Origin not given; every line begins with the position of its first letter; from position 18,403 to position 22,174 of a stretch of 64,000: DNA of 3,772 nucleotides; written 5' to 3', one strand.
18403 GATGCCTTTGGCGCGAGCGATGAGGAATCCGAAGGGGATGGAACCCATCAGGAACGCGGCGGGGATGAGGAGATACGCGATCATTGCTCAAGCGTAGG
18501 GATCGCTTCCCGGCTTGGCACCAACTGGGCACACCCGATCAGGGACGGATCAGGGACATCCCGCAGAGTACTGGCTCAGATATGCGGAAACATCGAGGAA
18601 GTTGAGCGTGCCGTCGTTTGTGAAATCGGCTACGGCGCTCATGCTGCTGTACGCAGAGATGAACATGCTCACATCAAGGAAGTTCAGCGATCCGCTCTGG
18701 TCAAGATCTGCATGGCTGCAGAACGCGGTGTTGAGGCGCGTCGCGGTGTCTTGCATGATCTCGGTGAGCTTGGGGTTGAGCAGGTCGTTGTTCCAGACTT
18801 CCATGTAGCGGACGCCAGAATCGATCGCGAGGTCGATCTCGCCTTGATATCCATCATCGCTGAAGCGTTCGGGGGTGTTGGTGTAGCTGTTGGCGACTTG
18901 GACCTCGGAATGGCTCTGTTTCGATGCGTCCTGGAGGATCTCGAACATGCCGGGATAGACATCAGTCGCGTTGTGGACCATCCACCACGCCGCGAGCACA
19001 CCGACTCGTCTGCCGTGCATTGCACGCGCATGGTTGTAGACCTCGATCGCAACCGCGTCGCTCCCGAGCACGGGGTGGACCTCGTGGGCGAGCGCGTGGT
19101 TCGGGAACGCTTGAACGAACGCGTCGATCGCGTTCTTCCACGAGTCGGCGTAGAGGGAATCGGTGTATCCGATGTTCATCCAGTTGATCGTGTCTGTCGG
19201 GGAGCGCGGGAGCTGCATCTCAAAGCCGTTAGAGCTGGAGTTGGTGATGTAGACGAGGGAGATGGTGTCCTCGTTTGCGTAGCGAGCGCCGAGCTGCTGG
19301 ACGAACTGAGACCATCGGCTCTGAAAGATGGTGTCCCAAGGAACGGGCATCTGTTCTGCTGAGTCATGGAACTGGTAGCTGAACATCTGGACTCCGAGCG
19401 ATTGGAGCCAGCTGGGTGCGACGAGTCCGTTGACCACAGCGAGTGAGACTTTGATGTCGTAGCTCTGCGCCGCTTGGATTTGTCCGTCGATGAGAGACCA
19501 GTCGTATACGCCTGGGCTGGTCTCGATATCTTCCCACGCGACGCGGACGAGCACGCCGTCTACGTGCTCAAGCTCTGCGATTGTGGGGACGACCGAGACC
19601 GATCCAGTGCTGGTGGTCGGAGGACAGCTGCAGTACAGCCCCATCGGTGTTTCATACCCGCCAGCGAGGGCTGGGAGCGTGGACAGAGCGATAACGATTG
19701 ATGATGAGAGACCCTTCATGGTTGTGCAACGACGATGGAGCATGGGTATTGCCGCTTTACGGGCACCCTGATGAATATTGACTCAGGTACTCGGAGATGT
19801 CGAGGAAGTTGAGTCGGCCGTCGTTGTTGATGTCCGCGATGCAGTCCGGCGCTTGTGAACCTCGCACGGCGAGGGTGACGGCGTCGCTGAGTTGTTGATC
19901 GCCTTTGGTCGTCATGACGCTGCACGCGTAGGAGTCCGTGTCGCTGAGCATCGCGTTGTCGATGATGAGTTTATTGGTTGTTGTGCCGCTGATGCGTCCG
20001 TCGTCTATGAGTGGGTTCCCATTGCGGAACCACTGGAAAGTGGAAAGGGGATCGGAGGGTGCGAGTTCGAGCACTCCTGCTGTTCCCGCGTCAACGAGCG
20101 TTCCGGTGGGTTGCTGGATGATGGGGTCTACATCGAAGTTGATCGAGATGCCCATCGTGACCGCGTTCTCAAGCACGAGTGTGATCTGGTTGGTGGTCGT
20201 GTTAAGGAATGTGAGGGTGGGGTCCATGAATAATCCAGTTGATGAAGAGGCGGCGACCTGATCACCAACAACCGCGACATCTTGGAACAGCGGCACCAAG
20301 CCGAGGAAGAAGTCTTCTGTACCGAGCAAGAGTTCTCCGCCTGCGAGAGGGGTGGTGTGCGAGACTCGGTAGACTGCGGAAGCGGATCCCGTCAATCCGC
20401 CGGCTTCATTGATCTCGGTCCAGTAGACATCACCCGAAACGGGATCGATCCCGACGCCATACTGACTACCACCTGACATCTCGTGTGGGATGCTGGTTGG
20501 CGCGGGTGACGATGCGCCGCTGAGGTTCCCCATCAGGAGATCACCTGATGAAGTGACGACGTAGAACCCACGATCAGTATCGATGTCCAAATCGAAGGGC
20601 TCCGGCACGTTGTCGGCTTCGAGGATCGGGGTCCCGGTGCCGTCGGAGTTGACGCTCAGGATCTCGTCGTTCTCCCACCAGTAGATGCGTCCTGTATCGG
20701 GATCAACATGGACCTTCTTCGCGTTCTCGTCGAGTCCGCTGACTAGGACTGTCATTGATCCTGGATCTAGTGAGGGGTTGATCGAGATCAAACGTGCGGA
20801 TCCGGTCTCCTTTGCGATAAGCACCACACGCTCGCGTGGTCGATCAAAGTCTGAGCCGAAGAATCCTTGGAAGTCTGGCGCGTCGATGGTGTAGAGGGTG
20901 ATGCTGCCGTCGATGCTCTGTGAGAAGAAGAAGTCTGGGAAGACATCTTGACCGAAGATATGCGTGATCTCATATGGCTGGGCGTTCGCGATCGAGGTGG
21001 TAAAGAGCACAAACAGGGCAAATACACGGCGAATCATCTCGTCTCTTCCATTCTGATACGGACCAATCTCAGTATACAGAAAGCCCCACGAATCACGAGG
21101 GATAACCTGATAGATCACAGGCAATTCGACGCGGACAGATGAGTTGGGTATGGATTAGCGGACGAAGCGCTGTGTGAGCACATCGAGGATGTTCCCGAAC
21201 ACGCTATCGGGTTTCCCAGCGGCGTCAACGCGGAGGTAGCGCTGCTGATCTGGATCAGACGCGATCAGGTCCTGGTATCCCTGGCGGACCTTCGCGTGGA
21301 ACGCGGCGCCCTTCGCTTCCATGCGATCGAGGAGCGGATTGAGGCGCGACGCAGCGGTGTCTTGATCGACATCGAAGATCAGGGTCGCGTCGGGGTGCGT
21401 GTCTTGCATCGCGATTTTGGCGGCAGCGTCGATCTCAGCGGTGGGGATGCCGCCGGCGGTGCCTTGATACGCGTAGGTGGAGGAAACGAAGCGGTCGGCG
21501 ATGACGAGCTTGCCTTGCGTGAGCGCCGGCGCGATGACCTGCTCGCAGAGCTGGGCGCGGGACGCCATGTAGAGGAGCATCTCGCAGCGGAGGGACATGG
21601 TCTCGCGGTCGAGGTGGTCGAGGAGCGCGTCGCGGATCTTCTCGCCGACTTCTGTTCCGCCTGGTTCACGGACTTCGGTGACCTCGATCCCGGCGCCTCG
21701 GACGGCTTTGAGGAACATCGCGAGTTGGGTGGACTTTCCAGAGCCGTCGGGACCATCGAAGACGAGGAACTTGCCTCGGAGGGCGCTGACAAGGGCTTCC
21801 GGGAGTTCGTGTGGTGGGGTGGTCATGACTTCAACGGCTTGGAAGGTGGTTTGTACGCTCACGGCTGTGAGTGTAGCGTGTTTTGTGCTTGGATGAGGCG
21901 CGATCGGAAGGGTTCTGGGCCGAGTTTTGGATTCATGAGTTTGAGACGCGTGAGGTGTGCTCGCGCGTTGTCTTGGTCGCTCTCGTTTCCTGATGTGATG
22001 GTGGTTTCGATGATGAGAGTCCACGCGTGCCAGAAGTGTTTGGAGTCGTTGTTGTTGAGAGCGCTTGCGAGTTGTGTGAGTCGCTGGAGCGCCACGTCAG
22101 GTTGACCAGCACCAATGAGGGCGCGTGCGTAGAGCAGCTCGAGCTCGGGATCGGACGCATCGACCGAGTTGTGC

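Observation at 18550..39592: Seven secreted proteins with unrelated payloads share one C-terminal double EF-hand (dockerin-like) module ending in Cys-Pro-COOH: a candidate surface-display/anchoring system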

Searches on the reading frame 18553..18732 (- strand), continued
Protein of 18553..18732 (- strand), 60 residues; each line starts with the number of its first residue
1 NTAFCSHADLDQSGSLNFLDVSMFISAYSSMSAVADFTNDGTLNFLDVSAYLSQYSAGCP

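Call 63: find_encoding_contigs(protein=P0053, flank=10000, max_places=2)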
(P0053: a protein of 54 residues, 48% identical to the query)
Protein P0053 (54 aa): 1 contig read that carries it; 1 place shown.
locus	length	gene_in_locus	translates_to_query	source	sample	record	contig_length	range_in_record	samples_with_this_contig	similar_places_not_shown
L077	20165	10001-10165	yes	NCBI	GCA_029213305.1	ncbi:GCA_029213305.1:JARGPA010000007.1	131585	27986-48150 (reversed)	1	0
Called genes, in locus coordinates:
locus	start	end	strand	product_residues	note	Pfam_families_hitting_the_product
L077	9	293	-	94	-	-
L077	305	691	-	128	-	-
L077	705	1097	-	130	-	-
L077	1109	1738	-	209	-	-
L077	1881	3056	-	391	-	PF17236:SU10_MCP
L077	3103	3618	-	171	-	-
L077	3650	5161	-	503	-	PF05133:SPP1_portal (weak)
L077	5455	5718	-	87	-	-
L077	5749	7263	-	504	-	PF02878:PGM_PMM_I, PF02879:PGM_PMM_II, PF02880:PGM_PMM_III, PF00408:PGM_PMM_IV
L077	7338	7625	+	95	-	-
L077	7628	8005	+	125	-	PF01242:PTPS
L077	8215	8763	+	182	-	-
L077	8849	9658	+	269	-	PF00753:Lactamase_B, PF12706:Lactamase_B_2, PF23023:Anti-Pycsar_Apyc1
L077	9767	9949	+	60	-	-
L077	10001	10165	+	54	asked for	-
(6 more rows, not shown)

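Call 64: list_cluster_members(proteins=[P0046, P0047, P0053, P0025, P0032, P0050, P0061, P0074])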
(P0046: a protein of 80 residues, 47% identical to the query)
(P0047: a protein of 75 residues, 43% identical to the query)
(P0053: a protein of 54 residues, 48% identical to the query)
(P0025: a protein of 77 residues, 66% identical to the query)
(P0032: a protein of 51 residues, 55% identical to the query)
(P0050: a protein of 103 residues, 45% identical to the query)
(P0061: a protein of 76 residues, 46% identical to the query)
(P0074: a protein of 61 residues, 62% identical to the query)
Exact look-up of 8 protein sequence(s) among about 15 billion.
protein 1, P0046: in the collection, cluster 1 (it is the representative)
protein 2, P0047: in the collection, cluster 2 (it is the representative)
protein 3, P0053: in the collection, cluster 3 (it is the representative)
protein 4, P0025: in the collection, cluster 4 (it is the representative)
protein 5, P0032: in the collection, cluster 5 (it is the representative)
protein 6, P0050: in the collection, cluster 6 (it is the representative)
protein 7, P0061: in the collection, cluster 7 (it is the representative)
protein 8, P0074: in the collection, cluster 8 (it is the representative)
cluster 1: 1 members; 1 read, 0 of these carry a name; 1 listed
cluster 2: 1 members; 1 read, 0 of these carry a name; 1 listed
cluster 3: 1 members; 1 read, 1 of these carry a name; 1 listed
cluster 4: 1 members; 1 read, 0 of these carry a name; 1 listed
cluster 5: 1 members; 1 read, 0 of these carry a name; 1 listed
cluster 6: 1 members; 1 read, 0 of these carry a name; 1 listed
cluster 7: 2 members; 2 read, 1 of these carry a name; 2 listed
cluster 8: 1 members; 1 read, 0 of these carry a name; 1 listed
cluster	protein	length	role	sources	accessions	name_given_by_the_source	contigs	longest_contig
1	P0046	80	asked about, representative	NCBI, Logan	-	-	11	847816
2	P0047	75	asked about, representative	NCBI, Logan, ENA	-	-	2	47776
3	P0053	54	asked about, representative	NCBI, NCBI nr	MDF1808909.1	MAG: GC-type dockerin domain-anchored protein [Phycisphaerales bacterium] | GC-type dockerin domain-anchored protein [Phycisphaerales bacterium]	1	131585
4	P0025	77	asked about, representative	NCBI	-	-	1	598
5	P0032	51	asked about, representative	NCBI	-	-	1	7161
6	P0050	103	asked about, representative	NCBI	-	-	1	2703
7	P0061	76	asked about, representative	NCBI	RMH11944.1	MAG: hypothetical protein D6695_08030, partial [Planctomycetota bacterium]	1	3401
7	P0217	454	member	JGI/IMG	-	-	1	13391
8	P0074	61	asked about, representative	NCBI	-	-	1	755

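Call 65: find_encoding_contigs(protein=P0046, flank=10000, max_places=3)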
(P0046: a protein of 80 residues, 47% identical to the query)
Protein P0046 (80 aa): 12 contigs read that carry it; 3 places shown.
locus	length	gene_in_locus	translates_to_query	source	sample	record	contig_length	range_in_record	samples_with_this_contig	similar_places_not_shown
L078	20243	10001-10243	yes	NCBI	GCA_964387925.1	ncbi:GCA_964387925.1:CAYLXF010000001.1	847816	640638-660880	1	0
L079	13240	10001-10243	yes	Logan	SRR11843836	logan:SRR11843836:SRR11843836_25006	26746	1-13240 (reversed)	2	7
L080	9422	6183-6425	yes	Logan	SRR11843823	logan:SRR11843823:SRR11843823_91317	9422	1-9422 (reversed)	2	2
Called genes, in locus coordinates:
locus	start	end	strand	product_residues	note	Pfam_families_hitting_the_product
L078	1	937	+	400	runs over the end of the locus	PF13439:Glyco_transf_4, PF20706:GT4-conflict (weak), PF00534:Glycos_transf_1, PF13692:Glyco_trans_1_4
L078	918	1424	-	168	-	PF01613:Flavin_Reduct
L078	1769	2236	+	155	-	PF02381:MraZ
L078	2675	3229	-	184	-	-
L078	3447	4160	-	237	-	PF00160:Pro_isomerase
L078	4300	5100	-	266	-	PF01149:Fapy_DNA_glyco, PF06831:H2TH, PF06827:zf-FPG_IleRS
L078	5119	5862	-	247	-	PF01904:DUF72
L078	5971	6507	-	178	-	-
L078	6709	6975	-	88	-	PF09413:DUF2007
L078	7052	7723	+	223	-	PF09997:DUF2238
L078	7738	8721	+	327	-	PF08309:LVIVD (faint)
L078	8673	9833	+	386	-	PF08309:LVIVD (weak)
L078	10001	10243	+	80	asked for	-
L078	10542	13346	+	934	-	-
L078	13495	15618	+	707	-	PF08309:LVIVD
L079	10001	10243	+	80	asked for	-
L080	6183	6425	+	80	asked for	-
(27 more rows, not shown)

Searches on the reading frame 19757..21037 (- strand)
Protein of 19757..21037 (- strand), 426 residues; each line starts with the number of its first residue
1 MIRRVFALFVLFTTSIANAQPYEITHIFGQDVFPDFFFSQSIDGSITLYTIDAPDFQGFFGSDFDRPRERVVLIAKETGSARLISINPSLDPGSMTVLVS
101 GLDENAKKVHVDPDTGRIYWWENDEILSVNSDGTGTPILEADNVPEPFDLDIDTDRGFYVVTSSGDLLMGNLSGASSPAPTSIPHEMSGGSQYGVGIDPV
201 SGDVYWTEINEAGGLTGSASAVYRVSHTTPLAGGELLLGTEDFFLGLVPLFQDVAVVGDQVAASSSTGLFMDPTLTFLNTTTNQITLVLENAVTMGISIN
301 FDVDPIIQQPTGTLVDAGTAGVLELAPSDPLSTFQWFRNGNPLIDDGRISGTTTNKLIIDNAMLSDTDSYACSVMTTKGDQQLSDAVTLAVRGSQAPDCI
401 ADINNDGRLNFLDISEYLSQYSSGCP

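Call 3: search_protein_families(library=ncbifam, proteins=[window:19757-21037:-], max_evalue=0.01)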
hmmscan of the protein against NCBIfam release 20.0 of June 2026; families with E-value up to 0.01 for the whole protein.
window:19757-21037:- (426 aa): 0 families

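Call 4: search_protein_families(library=pfam, proteins=[window:19757-21037:-], max_evalue=0.01)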
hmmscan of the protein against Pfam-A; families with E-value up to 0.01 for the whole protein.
window:19757-21037:- (426 aa): 4 families
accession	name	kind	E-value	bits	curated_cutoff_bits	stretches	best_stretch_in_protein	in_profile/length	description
PF13927.12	Ig_3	-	1.8e-06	28.8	30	1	306-374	4-76/78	Immunoglobulin domain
PF07679.22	I-set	-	8.9e-06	26.1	23.7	1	315-383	12-84/90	Immunoglobulin I-set domain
PF13895.12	Ig_2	-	1.3e-05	25.7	27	1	326-391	23-79/79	Immunoglobulin domain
PF00047.31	ig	-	0.0043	17.8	21.8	0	328-383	20-79/81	Immunoglobulin domain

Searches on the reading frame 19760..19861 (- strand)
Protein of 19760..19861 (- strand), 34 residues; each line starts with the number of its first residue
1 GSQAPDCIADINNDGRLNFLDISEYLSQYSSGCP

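Call 10: search_protein_families(library=pfam, proteins=[window:19760-19861:-], max_evalue=10)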
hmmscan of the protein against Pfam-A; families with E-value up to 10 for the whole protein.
seq(34 aa): 2 families
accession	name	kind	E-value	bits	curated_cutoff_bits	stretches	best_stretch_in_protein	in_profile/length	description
PF00404.24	Dockerin_1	-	0.017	15.7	22.9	1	9-23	36-50/57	Dockerin type I domain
PF00036.39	EF-hand_1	-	0.055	13.5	25.4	1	8-27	8-27/29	EF hand domain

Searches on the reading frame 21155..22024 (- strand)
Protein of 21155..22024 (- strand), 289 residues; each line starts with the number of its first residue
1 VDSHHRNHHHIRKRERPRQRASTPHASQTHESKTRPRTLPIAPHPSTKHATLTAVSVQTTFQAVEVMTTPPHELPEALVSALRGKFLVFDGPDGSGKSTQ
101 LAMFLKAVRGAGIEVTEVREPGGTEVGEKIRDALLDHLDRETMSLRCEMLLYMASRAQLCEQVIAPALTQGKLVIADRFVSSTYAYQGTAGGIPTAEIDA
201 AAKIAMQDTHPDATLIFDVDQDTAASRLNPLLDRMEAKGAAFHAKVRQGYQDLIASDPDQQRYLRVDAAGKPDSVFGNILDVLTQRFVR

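Call 51: search_protein_families(library=pfam, proteins=[window:21155-22024:-], max_evalue=0.001)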
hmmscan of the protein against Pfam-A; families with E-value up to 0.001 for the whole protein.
window:21155-22024:- (289 aa): 3 families
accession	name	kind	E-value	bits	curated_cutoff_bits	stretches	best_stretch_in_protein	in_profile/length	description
PF02223.23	Thymidylate_kin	-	2.4e-38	132.1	27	1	89-275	1-181/185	Thymidylate kinase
PF13521.12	AAA_28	-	0.00015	22.4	27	1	88-252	3-148/164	AAA domain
PF13401.12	AAA_22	-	0.00096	19.9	27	0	85-161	6-73/130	AAA domain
